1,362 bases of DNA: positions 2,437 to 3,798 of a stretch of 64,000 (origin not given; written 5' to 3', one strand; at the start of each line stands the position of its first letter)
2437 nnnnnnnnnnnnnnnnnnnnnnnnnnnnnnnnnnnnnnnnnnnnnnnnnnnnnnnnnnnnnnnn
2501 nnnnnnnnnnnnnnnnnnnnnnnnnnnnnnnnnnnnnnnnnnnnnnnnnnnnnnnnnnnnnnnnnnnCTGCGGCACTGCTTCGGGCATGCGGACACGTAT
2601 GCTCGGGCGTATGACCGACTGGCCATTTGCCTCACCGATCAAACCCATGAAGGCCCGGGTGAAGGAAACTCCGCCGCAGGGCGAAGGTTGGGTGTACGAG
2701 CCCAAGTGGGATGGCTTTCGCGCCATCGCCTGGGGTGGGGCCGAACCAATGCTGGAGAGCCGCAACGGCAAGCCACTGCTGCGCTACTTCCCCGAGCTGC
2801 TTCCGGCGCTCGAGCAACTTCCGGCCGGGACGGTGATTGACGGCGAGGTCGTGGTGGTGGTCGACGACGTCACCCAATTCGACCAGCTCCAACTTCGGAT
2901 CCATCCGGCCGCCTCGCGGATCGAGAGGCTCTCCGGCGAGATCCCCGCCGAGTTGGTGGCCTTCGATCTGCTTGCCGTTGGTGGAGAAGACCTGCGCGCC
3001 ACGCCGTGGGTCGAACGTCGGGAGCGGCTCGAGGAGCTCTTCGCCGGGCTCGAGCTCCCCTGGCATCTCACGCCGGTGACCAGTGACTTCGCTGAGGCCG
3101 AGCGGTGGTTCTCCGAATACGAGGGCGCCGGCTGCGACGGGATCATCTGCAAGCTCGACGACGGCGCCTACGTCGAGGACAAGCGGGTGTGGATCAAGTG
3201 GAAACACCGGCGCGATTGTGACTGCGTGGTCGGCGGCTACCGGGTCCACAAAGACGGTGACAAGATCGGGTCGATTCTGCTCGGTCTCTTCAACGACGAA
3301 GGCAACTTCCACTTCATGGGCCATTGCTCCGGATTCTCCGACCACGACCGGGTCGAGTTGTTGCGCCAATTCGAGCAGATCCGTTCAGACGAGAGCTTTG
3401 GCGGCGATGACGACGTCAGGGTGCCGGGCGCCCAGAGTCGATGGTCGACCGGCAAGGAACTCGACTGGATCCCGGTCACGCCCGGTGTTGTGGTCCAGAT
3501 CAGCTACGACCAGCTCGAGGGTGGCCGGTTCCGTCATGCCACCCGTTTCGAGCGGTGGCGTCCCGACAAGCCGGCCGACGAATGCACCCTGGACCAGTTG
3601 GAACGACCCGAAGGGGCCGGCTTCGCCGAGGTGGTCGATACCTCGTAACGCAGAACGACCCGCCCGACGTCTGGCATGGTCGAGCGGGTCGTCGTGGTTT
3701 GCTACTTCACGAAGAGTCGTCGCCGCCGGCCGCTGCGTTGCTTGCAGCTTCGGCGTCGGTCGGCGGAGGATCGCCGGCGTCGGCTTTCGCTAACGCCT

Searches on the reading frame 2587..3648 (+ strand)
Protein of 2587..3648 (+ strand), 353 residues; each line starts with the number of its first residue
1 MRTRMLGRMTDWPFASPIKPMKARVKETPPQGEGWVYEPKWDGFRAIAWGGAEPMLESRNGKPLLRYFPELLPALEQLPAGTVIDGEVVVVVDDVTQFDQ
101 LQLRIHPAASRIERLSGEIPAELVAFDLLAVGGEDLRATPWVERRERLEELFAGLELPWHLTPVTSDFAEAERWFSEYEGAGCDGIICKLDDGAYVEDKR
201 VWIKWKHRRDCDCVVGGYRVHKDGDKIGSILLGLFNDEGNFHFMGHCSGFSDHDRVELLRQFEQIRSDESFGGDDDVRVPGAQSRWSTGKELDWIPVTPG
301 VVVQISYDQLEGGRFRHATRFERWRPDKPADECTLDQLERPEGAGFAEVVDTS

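Call 82: search_protein_families(library=pfam, proteins=[window:2587-3648:+], max_evalue=0.00001)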
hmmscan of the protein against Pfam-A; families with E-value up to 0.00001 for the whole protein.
window:2587-3648:+ (353 aa): 2 families
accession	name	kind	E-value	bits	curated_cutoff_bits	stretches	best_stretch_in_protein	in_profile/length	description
PF01068.26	DNA_ligase_A_M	-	2.3e-32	112.8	26.2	1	20-206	9-204/204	ATP dependent DNA ligase domain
PF04679.21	DNA_ligase_A_C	-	6.5e-12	46.1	27.5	1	225-328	3-94/94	ATP dependent DNA ligase C terminal region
